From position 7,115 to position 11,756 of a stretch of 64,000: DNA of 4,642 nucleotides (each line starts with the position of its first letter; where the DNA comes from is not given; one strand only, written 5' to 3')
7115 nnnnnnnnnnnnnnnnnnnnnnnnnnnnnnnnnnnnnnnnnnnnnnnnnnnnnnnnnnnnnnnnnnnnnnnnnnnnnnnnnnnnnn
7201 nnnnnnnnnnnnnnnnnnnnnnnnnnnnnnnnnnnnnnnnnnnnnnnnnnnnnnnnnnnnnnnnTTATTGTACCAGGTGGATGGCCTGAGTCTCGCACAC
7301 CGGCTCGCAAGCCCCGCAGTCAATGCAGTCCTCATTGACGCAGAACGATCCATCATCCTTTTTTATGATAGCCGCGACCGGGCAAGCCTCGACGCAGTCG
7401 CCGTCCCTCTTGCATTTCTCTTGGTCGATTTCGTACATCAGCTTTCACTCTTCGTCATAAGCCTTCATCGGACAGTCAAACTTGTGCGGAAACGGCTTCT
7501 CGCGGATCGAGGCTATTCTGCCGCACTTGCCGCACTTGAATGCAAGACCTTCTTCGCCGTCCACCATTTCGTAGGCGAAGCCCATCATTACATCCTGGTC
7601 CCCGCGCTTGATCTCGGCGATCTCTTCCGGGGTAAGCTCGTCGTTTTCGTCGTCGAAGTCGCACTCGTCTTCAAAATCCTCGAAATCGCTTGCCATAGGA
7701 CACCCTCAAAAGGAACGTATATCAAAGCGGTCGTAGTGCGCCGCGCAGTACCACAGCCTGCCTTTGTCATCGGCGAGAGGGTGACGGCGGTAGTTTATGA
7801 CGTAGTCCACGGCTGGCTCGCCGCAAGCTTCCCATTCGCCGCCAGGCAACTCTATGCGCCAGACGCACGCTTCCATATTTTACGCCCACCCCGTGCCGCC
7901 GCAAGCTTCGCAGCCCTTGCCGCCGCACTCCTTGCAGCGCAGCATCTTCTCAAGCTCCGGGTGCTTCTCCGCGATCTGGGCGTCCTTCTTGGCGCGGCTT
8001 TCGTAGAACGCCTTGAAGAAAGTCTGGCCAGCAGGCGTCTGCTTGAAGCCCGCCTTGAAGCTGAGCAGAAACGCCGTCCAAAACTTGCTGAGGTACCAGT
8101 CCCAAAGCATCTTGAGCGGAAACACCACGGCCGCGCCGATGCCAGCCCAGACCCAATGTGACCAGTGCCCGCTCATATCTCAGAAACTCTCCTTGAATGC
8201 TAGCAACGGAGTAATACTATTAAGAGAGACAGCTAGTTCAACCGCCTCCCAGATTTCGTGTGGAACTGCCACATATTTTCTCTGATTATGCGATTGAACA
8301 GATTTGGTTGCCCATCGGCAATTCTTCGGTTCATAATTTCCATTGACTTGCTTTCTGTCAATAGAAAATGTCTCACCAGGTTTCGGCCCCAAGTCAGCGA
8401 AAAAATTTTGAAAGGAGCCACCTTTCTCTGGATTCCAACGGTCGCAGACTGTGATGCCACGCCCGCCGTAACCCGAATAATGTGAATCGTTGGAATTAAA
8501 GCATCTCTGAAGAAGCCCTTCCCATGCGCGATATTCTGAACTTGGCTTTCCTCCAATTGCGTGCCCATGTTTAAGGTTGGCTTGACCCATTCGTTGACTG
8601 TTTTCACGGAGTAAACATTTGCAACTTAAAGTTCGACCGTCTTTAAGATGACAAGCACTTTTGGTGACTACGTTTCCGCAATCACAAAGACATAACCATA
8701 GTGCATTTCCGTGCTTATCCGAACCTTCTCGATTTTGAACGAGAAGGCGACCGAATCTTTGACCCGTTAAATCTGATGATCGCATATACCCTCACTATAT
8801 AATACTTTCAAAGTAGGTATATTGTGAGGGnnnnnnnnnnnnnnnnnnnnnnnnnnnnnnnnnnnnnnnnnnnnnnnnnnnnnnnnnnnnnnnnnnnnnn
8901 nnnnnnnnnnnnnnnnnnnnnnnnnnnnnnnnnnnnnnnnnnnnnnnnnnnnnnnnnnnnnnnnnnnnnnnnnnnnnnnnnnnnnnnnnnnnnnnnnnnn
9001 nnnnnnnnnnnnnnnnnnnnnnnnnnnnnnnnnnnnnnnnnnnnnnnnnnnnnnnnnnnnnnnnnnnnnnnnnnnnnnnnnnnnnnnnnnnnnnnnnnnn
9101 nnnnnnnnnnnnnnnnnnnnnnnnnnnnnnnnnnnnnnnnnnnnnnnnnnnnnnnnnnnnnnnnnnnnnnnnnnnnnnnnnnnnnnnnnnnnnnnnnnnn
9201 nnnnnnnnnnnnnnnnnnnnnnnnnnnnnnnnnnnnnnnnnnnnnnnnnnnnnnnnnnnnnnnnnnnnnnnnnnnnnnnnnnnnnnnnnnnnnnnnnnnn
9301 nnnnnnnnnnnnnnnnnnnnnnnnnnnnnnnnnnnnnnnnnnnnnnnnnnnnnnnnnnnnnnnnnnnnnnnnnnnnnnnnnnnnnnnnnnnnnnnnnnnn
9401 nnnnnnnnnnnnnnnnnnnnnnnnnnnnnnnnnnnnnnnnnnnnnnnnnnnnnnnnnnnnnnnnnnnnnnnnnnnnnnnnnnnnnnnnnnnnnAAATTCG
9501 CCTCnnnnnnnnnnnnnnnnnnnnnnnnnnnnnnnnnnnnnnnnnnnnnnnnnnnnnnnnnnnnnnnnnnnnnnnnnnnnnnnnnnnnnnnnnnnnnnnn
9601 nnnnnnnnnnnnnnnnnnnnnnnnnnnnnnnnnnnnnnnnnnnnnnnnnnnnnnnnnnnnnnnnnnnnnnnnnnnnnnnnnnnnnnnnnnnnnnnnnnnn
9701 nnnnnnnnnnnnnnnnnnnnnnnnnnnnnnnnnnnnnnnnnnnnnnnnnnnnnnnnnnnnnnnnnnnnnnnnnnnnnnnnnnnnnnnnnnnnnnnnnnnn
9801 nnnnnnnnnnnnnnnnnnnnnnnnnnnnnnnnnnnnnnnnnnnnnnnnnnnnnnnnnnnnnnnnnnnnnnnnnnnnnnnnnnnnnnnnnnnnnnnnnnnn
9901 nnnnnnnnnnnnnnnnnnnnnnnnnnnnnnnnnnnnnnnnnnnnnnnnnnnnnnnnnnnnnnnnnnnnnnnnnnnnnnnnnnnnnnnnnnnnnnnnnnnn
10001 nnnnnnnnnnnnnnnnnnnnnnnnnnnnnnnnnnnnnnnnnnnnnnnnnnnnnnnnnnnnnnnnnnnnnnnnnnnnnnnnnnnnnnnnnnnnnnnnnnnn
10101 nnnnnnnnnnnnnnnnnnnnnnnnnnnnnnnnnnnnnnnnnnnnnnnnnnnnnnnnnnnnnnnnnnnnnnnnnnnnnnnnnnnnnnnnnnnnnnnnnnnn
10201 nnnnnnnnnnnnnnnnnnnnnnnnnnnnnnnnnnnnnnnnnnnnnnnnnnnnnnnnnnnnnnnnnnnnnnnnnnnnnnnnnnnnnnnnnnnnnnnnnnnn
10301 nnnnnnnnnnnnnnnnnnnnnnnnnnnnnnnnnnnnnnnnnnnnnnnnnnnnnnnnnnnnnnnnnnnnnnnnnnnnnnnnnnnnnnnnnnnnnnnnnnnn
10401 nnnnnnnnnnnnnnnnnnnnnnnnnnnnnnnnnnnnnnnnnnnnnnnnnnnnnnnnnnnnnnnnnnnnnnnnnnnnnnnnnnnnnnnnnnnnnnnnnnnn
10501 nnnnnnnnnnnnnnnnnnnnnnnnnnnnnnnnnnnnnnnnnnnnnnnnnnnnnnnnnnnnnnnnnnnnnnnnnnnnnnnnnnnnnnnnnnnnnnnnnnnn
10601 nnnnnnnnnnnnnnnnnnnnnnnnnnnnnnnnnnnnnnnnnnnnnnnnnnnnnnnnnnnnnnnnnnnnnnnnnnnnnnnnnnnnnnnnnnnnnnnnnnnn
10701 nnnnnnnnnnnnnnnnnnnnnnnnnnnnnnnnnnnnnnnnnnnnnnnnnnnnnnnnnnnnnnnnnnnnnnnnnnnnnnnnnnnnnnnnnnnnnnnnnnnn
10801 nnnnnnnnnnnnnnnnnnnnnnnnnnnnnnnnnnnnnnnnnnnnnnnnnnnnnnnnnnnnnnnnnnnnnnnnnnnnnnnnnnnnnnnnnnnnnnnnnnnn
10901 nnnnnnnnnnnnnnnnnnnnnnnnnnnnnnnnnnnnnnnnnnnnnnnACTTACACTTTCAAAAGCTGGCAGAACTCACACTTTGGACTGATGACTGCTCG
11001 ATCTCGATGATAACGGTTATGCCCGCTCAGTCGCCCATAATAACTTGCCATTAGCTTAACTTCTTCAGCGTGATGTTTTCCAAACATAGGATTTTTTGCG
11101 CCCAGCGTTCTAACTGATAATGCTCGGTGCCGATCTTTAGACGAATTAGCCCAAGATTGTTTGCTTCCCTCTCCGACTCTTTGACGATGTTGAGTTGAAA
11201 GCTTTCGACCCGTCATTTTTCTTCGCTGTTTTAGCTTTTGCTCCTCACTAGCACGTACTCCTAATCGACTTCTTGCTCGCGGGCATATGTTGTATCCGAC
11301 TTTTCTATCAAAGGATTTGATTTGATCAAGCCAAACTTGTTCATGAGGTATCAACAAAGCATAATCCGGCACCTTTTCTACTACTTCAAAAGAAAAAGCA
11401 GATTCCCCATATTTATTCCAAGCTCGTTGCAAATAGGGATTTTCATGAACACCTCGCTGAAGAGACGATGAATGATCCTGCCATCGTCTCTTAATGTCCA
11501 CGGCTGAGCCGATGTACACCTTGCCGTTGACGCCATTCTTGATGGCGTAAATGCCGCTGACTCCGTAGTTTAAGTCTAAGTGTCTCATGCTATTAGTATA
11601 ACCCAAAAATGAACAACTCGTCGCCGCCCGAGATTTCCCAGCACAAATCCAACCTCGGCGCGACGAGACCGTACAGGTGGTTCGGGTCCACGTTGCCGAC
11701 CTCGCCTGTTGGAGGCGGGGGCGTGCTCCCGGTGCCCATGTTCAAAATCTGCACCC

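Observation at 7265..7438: Phage-encoded 57-aa 7Fe-type ferredoxin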

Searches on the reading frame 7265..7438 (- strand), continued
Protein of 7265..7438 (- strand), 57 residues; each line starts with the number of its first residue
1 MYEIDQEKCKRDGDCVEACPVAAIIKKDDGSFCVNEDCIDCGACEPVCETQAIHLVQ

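Call 73: search_protein_families(library=ncbifam, proteins=[window:7265-7438:-, P0002, P0010, P0016], max_evalue=0.01)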
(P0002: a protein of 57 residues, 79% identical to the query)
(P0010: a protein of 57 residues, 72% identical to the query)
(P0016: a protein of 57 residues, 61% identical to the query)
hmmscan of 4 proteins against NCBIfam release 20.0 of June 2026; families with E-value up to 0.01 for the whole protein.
window:7265-7438:- (57 aa): 69 families (the best 25 are shown)
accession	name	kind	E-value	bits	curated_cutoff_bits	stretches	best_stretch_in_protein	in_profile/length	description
TIGR02700.1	flavo_MJ0208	hypoth_equivalog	2.1e-09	37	251.35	1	2-54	143-195/234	dihydromethanopterin reductase (acceptor)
NF045480.1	FdxA_Actino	equivalog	5.8e-09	36.2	125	1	11-54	13-56/107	ferredoxin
NF058577.1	FdxA_fam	equivalog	1.1e-08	35.1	65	1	2-23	31-52/52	4Fe-4S ferredoxin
NF040864.1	HgcB_ferredoxin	equivalog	2.1e-07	30.7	99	1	3-55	10-63/93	mercury methylation ferredoxin HgcB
NF045490.1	FdxA_Protbact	equivalog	2.1e-06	27.9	135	1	8-54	11-56/104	ferredoxin FdxA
TIGR01971.1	NuoI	subfamily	2.1e-06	27.3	113.05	1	2-26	76-100/121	NADH-quinone oxidoreductase, chain I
TIGR04105.1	FeFe_hydrog_B1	subfamily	2.1e-06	26.7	450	2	3-27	138-162/462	monomeric [FeFe] hydrogenase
NF004539.0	PRK05888.1-5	equivalog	1e-05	25.2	225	1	2-33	95-126/162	NADH-quinone oxidoreductase subunit NuoI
NF038196.1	ferrodoxin_EFR1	subfamily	1.1e-05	25.6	75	1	26-56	174-204/242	EFR1 family ferrodoxin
TIGR02163.1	napH_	subfamily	1.1e-05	25.1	213.05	1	5-55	199-253/255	NapH/MauN family ferredoxin-type protein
NF043069.1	T4HPD_activ_SAM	equivalog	1.5e-05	24.6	425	1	4-56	48-100/299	trans-4-hydroxy-L-proline dehydratase activase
NF004538.0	PRK05888.1-4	equivalog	1.6e-05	24.6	135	1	2-28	95-121/162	NADH-quinone oxidoreductase subunit NuoI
NF043039.1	HgcAB_like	equivalog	1.7e-05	24.6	285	1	3-53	296-349/350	HgcAB-like fusion protein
TIGR04395.1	cutC_activ_rSAM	equivalog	1.9e-05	24.1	360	1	5-56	52-106/309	choline TMA-lyase-activating enzyme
TIGR03336.1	IOR_alpha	equivalog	2e-05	23.1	650.9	1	2-53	545-595/595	indolepyruvate ferredoxin oxidoreductase subunit alpha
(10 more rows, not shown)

P0002 (57 aa): 58 families (the best 25 are shown)
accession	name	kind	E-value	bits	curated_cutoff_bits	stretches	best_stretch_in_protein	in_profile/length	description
TIGR02700.1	flavo_MJ0208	hypoth_equivalog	3.7e-10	39.5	251.35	1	2-54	143-195/234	dihydromethanopterin reductase (acceptor)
NF058577.1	FdxA_fam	equivalog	1.6e-08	34.6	65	1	2-52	3-52/52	4Fe-4S ferredoxin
NF045480.1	FdxA_Actino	equivalog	2.6e-08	34.1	125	1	11-54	13-56/107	ferredoxin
NF040864.1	HgcB_ferredoxin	equivalog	3.3e-07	30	99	1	3-54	10-62/93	mercury methylation ferredoxin HgcB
TIGR04105.1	FeFe_hydrog_B1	subfamily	4.2e-07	29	450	2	15-55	121-161/462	monomeric [FeFe] hydrogenase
NF038196.1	ferrodoxin_EFR1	subfamily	5.6e-07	29.8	75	1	5-54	183-230/242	EFR1 family ferrodoxin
NF043039.1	HgcAB_like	equivalog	1.8e-06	27.8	285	1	3-53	296-349/350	HgcAB-like fusion protein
TIGR03336.1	IOR_alpha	equivalog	3.2e-06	25.8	650.9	1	2-53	545-595/595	indolepyruvate ferredoxin oxidoreductase subunit alpha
TIGR00402.1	napF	equivalog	3.3e-06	27.1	102.2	1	8-56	36-87/149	ferredoxin-type protein NapF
NF043069.1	T4HPD_activ_SAM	equivalog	6.7e-06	25.7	425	1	4-52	48-96/299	trans-4-hydroxy-L-proline dehydratase activase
NF045790.1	OxalOxreddelta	equivalog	7e-06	25.4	230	1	4-54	257-307/316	oxalate oxidoreductase subunit delta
TIGR02179.1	PorD_KorD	subfamily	9e-06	25.7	60.05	1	4-54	22-73/78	2-oxoacid:acceptor oxidoreductase, delta subunit, pyruvate/2-ketoisovalerate family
NF007202.0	PRK09623.1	equivalog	1.2e-05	25.5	166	1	3-54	47-99/105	3-methyl-2-oxobutanoate dehydrogenase subunit delta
TIGR01971.1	NuoI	subfamily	1.5e-05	24.6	113.05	1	2-27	76-101/121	NADH-quinone oxidoreductase, chain I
NF040684.1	PorD_Arch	equivalog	3e-05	24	120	1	4-54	29-80/85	pyruvate synthase subunit PorD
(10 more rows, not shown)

P0010 (57 aa): 65 families (the best 25 are shown)
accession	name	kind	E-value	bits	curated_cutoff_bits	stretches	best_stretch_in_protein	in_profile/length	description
TIGR02700.1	flavo_MJ0208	hypoth_equivalog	5.6e-10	38.9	251.35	1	2-55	143-196/234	dihydromethanopterin reductase (acceptor)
NF058577.1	FdxA_fam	equivalog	9.3e-10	38.6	65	1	2-52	3-52/52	4Fe-4S ferredoxin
NF040864.1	HgcB_ferredoxin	equivalog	3.7e-08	33.1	99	1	3-54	10-62/93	mercury methylation ferredoxin HgcB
NF045480.1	FdxA_Actino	equivalog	5.7e-08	33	125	1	8-55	8-57/107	ferredoxin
NF038196.1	ferrodoxin_EFR1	subfamily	1.7e-07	31.5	75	1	6-54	183-230/242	EFR1 family ferrodoxin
NF043039.1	HgcAB_like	equivalog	2.4e-07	30.7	285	1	3-53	296-349/350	HgcAB-like fusion protein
TIGR03294.1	FrhG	equivalog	7.5e-07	29.1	245.5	1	4-50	171-217/228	coenzyme F420 hydrogenase subunit gamma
TIGR02179.1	PorD_KorD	subfamily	8.5e-07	29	60.05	1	4-56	22-75/78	2-oxoacid:acceptor oxidoreductase, delta subunit, pyruvate/2-ketoisovalerate family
NF040684.1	PorD_Arch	equivalog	9.8e-07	28.8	120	1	4-56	29-82/85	pyruvate synthase subunit PorD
TIGR04105.1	FeFe_hydrog_B1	subfamily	2.5e-06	26.4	450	1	4-26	139-161/462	monomeric [FeFe] hydrogenase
NF043069.1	T4HPD_activ_SAM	equivalog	4.5e-06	26.2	425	1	4-55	48-99/299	trans-4-hydroxy-L-proline dehydratase activase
NF045490.1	FdxA_Protbact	equivalog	5.6e-06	26.6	135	1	8-54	11-56/104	ferredoxin FdxA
TIGR04395.1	cutC_activ_rSAM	equivalog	6.4e-06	25.6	360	1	5-54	52-104/309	choline TMA-lyase-activating enzyme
NF005503.0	PRK07118.1-2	equivalog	6.8e-06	25.5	252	1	9-53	140-184/292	RnfABCDGE type electron transport complex subunit B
NF007202.0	PRK09623.1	equivalog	7e-06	26.3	166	1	4-55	48-100/105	3-methyl-2-oxobutanoate dehydrogenase subunit delta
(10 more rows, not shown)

P0016 (57 aa): 55 families (the best 25 are shown)
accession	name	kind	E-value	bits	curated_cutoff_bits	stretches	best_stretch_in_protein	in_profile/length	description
NF058577.1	FdxA_fam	equivalog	1.8e-09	37.7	65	2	31-54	2-25/52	4Fe-4S ferredoxin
NF040864.1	HgcB_ferredoxin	equivalog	3.6e-08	33.1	99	1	3-54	10-62/93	mercury methylation ferredoxin HgcB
NF043039.1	HgcAB_like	equivalog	1.4e-07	31.4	285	1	3-54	296-350/350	HgcAB-like fusion protein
TIGR02700.1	flavo_MJ0208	hypoth_equivalog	2.4e-07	30.3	251.35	1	2-54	143-195/234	dihydromethanopterin reductase (acceptor)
NF038196.1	ferrodoxin_EFR1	subfamily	5.9e-07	29.8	75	1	7-54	184-230/242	EFR1 family ferrodoxin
NF045490.1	FdxA_Protbact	equivalog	1.3e-06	28.6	135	1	10-54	12-56/104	ferredoxin FdxA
NF005503.0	PRK07118.1-2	equivalog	2.4e-06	27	252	1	9-53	140-184/292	RnfABCDGE type electron transport complex subunit B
NF045480.1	FdxA_Actino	equivalog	6.2e-06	26.4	125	1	14-53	16-55/107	ferredoxin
TIGR02179.1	PorD_KorD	subfamily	1e-05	25.5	60.05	1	4-56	22-75/78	2-oxoacid:acceptor oxidoreductase, delta subunit, pyruvate/2-ketoisovalerate family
TIGR04395.1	cutC_activ_rSAM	equivalog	1.4e-05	24.5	360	1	5-54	52-104/309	choline TMA-lyase-activating enzyme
NF043069.1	T4HPD_activ_SAM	equivalog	2.4e-05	23.8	425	1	4-54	48-98/299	trans-4-hydroxy-L-proline dehydratase activase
NF042909.1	FMH_DH_FwdF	exception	2.6e-05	23.5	375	1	4-53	222-274/336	tungsten-dependent formylmethanofuran dehydrogenase subunit FwdF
TIGR04105.1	FeFe_hydrog_B1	subfamily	3e-05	22.9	450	2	15-55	121-161/462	monomeric [FeFe] hydrogenase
NF045790.1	OxalOxreddelta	equivalog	4.8e-05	22.7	230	1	4-56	257-309/316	oxalate oxidoreductase subunit delta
TIGR03336.1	IOR_alpha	equivalog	5.4e-05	21.7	650.9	1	2-53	545-595/595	indolepyruvate ferredoxin oxidoreductase subunit alpha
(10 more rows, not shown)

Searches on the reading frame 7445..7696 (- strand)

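Call 3: search_protein_families(library=pfam, proteins=[window:7445-7696:-], max_evalue=0.1)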
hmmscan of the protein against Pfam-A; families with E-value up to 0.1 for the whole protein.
window:7445-7696:- (83 aa): 1 family
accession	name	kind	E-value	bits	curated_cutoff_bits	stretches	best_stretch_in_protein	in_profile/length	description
PF23458.2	DUF7130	-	0.027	14.8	35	1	46-76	47-74/89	Domain of unknown function (DUF7130)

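Call 5: search_protein_families(library=phrogs, proteins=[window:7445-7696:-], max_evalue=0.01)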
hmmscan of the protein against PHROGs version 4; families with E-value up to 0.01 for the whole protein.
window:7445-7696:- (83 aa): 0 families

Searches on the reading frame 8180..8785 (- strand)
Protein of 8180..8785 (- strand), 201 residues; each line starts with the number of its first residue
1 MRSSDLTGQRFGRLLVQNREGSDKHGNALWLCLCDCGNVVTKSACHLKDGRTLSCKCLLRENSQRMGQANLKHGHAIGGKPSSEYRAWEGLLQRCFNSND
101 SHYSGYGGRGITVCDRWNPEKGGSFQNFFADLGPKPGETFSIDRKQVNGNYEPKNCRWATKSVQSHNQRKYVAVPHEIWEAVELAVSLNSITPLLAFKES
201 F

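Call 3: search_protein_families(library=pfam, proteins=[window:8180-8785:-], max_evalue=0.1)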
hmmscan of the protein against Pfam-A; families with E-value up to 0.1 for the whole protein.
window:8180-8785:- (201 aa): 0 families

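Call 5: search_protein_families(library=phrogs, proteins=[window:8180-8785:-], max_evalue=0.01)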
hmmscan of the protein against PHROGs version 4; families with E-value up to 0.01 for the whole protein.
window:8180-8785:- (201 aa): 7 families
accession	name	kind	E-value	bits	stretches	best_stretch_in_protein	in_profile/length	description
phrog_374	-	DNA, RNA and nucleotide metabolism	2.8e-61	209.1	1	1-171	192-355/617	HNH endonuclease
phrog_3377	-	DNA, RNA and nucleotide metabolism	8.5e-33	114.8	1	80-174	10-100/196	HNH endonuclease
phrog_8790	-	DNA, RNA and nucleotide metabolism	4.7e-29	103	1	83-175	24-110/241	restriction endonuclease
phrog_2081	-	DNA, RNA and nucleotide metabolism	3.1e-21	77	1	76-171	97-198/433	HNH endonuclease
phrog_953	-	DNA, RNA and nucleotide metabolism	1.9e-11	45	1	78-168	218-305/420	HNH endonuclease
phrog_4578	-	DNA, RNA and nucleotide metabolism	0.0003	21.7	1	133-171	24-62/130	HNH endonuclease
phrog_22195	-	unknown function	0.00079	20.2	1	4-64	8-64/148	-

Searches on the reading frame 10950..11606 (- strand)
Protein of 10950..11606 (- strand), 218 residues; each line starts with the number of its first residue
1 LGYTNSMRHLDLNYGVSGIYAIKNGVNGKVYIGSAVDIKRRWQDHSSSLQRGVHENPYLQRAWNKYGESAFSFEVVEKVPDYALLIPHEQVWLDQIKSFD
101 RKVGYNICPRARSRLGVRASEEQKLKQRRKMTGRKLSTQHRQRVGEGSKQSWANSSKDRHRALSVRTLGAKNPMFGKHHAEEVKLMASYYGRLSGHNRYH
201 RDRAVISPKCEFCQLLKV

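Call 11: search_protein_families(library=phrogs, proteins=[window:10950-11606:-], max_evalue=0.001)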
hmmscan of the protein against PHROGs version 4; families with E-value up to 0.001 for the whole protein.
window:10950-11606:- (218 aa): 4 families
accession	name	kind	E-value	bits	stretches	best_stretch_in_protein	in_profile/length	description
phrog_314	-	DNA, RNA and nucleotide metabolism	4.4e-32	112.8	1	17-186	179-336/574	homing endonuclease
phrog_7168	-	DNA, RNA and nucleotide metabolism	9.5e-27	95.2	1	17-166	2-149/284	homing endonuclease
phrog_5123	-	DNA, RNA and nucleotide metabolism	2.8e-13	51.1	1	19-128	4-109/152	homing endonuclease with GIY-YIG motif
phrog_19446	-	DNA, RNA and nucleotide metabolism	1.7e-12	48.4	1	18-146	3-132/254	homing endonuclease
